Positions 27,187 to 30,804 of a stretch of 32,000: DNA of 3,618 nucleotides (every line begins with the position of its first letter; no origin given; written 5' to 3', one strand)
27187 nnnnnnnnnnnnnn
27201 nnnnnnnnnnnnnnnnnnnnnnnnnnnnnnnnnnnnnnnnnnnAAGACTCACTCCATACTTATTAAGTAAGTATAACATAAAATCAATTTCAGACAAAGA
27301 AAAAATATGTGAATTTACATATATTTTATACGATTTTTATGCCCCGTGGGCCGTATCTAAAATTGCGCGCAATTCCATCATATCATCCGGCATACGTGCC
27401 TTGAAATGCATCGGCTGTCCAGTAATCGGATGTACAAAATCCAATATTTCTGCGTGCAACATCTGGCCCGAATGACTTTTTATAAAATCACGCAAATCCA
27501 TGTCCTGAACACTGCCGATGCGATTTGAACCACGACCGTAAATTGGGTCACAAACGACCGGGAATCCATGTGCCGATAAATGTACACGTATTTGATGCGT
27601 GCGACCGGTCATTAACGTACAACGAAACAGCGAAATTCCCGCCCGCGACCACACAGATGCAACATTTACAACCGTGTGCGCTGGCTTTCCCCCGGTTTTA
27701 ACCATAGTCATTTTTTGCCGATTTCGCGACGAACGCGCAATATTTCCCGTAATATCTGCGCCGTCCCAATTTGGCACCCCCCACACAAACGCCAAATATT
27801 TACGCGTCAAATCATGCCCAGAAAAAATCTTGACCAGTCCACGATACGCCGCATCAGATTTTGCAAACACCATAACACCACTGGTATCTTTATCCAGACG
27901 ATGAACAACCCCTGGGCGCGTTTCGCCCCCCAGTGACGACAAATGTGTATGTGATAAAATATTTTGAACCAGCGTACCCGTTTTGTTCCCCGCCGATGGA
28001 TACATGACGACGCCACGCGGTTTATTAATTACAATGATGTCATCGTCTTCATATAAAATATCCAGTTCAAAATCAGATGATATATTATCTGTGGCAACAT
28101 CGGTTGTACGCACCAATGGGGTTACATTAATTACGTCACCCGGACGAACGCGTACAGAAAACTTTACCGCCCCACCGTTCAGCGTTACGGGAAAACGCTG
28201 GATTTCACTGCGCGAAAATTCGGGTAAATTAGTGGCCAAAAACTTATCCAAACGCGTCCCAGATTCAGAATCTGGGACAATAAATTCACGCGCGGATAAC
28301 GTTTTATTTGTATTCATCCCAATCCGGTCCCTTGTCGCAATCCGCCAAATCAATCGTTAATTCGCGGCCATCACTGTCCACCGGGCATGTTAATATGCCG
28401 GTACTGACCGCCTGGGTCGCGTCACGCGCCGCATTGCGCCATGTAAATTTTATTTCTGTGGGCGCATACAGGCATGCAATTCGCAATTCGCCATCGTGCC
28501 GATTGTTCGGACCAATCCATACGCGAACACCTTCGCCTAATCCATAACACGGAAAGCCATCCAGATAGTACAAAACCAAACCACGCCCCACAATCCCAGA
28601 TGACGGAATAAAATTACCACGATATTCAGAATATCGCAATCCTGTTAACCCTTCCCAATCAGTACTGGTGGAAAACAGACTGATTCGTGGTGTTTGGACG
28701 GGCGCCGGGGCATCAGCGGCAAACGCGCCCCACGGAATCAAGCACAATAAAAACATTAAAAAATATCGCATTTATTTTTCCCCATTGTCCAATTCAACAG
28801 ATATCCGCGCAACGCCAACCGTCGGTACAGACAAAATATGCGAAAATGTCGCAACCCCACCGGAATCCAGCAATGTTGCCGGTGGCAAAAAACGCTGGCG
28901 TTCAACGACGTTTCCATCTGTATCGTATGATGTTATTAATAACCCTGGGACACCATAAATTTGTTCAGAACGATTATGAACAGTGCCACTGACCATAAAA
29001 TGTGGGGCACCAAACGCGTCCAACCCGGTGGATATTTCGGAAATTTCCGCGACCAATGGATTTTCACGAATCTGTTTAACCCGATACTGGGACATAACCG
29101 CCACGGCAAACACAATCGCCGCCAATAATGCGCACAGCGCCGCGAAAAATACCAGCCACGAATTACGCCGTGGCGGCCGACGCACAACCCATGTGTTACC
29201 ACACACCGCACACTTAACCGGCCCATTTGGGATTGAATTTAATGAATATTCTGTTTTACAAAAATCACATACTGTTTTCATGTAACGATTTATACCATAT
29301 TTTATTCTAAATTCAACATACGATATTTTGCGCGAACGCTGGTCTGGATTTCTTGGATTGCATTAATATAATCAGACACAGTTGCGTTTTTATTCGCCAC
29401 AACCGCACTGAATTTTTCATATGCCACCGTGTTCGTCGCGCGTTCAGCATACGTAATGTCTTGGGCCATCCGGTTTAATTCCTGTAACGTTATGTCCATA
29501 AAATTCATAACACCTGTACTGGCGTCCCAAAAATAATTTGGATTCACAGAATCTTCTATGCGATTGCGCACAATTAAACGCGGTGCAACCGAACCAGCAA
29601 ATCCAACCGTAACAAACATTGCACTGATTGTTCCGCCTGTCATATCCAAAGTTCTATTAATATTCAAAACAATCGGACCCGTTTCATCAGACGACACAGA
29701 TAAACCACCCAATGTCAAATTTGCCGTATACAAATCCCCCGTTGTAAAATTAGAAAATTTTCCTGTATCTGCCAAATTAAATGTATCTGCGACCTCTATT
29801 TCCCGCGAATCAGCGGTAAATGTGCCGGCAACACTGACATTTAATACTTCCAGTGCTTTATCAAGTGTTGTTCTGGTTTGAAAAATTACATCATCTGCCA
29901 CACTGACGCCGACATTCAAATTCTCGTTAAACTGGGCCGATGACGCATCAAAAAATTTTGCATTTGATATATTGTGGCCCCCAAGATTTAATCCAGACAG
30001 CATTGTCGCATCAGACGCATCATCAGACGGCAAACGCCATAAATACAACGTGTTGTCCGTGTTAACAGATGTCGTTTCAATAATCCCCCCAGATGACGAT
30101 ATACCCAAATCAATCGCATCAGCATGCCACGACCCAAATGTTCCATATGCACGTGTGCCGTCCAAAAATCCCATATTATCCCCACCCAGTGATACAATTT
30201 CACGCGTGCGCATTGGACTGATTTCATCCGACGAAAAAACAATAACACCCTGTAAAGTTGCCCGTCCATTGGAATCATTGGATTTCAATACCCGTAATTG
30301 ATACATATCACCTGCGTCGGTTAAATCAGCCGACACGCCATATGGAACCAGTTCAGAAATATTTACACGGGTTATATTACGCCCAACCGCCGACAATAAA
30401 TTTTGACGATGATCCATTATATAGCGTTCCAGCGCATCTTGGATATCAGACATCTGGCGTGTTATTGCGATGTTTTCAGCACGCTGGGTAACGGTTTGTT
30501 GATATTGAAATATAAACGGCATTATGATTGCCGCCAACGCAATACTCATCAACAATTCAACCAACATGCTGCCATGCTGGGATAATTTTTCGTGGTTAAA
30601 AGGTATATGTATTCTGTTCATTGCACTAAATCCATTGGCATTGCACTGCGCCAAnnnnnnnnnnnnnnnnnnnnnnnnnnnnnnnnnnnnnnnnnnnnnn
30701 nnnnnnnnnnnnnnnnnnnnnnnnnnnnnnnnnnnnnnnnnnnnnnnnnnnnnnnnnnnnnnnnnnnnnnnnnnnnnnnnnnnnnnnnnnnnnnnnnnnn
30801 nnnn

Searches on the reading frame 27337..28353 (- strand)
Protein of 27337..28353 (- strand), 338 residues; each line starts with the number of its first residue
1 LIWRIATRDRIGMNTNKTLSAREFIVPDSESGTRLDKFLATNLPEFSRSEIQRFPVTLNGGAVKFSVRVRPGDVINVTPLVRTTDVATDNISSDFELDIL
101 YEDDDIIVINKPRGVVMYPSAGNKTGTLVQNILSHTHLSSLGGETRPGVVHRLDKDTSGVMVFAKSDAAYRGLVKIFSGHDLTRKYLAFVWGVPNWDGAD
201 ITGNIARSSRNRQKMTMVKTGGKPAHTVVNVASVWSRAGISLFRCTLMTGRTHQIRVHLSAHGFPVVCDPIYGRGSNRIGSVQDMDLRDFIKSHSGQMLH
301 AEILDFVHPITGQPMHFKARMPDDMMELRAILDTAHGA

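Call 5: search_protein_families(library=pfam, proteins=[window:27337-28353:-], max_evalue=0.1)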
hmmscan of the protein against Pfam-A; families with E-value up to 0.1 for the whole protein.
window:27337-28353:- (338 aa): 3 families
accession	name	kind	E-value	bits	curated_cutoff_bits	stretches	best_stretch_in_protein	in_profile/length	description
PF00849.27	PseudoU_synth_2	-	4.6e-29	102.1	26.8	1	105-261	1-152/152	RNA pseudouridylate synthase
PF01479.30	S4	-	0.0093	16.1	22.8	0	34-53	2-21/48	S4 domain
PF14451.12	Ub-Mut7C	-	0.048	14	23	0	56-83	52-79/81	Mut7-C ubiquitin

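Call 6: search_protein_families(library=ncbifam, proteins=[window:27337-28353:-], max_evalue=0.1)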
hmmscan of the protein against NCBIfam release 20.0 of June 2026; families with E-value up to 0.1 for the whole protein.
window:27337-28353:- (338 aa): 9 families
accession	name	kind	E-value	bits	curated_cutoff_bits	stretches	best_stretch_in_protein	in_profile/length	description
TIGR00005.1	rluA_subfam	subfamily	6.9e-73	245.5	192.7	1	30-329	3-294/298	RluA family pseudouridine synthase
NF008385.0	PRK11180.1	equivalog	4.4e-63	213.6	351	1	25-332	10-312/325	23S rRNA pseudouridine(1911/1915/1917) synthase RluD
NF008249.0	PRK11025.1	equivalog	3.2e-38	131.4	378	1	20-330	7-311/317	23S rRNA pseudouridine(955/2504/2580) synthase RluC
NF007543.0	PRK10158.1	equivalog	1.3e-26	93.6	286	1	93-319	10-215/219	bifunctional tRNA pseudouridine(32) synthase/23S rRNA pseudouridine(746) synthase RluA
TIGR01621.1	RluA-like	hypoth_equivalog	1.9e-25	89.4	222.3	1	96-275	1-168/217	TIGR01621 family pseudouridine synthase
NF008321.0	PRK11112.1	equivalog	1.2e-24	87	328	1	96-328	1-230/257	tRNA pseudouridine(65) synthase TruC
TIGR00093.1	TIGR00093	subfamily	0.00011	22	109.3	1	110-267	1-136/161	pseudouridine synthase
NF045741.1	MPN162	equivalog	0.025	13.9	400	1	82-128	93-139/313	MPN162 family protein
NF008487.1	PRK11394.1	equivalog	0.033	13.7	284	1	151-277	65-191/206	23S rRNA pseudouridine(2457) synthase RluE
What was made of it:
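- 27337..28317 (-): rluD (RluA-family pseudouridine synthase), the conserved upstream neighbour of the 1,051-aa gene. NCBIfam TIGR00005, 245.5 bits against a cut-off of 192.7 (call 6).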

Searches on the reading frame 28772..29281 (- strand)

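Call 5: search_protein_families(library=pfam, proteins=[window:28772-29281:-], max_evalue=0.1)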
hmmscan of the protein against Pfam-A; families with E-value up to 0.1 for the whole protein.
window:28772-29281:- (169 aa): 4 families
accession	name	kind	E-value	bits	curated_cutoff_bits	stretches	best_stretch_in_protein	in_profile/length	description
PF13717.11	Zn_ribbon_4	-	0.0011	19.3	30.3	1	1-31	1-35/36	zinc-ribbon domain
PF11906.13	DUF3426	-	0.0019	18.7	27.7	1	80-140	68-114/147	Protein of unknown function (DUF3426)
PF01284.28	MARVEL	-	0.021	15.3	32.8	1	32-102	31-100/135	Membrane-associating domain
PF08592.16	Anthrone_oxy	-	0.032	14.9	27.3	1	24-65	18-60/106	Anthrone oxygenase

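Call 6: search_protein_families(library=ncbifam, proteins=[window:28772-29281:-], max_evalue=0.1)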
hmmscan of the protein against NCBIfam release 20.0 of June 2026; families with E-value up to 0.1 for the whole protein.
window:28772-29281:- (169 aa): 5 families
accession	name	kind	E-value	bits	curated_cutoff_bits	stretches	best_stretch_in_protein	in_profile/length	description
NF038353.1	FxLYD_dom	domain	0.0002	21.2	23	1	96-162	5-69/71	FxLYD domain-containing protein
TIGR02098.1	MJ0042_CXXC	domain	0.0014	18.3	20.9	1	1-34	1-38/38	MJ0042-type zinc finger domain-containing protein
NF001629.0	PRK00415.1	equivalog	0.012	15.1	70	1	2-32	14-44/62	30S ribosomal protein S27e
NF038083.1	CU044_5270_fam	subfamily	0.02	14.7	100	1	34-65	23-54/284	CU044_5270 family protein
NF050032.1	Rv1733c_fam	subfamily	0.092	12.6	80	0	33-64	9-40/180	Rv1733c family protein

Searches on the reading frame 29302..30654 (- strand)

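Call 5: search_protein_families(library=pfam, proteins=[window:29302-30654:-], max_evalue=0.1)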
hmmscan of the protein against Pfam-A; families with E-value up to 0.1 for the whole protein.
window:29302-30654:- (450 aa): 2 families
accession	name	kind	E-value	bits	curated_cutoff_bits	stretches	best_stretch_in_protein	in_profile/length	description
PF06952.16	PsiA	-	0.035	13.8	25.3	1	24-123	87-179/237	PsiA protein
PF02873.21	MurB_C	-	0.065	13.9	27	0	413-445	56-89/99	UDP-N-acetylenolpyruvoylglucosamine reductase, C-terminal domain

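Call 6: search_protein_families(library=ncbifam, proteins=[window:29302-30654:-], max_evalue=0.1)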
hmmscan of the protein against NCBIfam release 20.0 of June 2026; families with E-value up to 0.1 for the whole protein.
window:29302-30654:- (450 aa): 2 families
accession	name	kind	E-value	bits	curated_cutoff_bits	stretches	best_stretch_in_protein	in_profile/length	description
TIGR00681.1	kdpC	equivalog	0.027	14.5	152.55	1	203-291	62-154/187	K(+)-transporting ATPase subunit C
TIGR02472.1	sucr_P_syn_N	equivalog_domain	0.053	12.3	576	1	57-114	221-279/439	sucrose-phosphate synthase, putative, glycosyltransferase domain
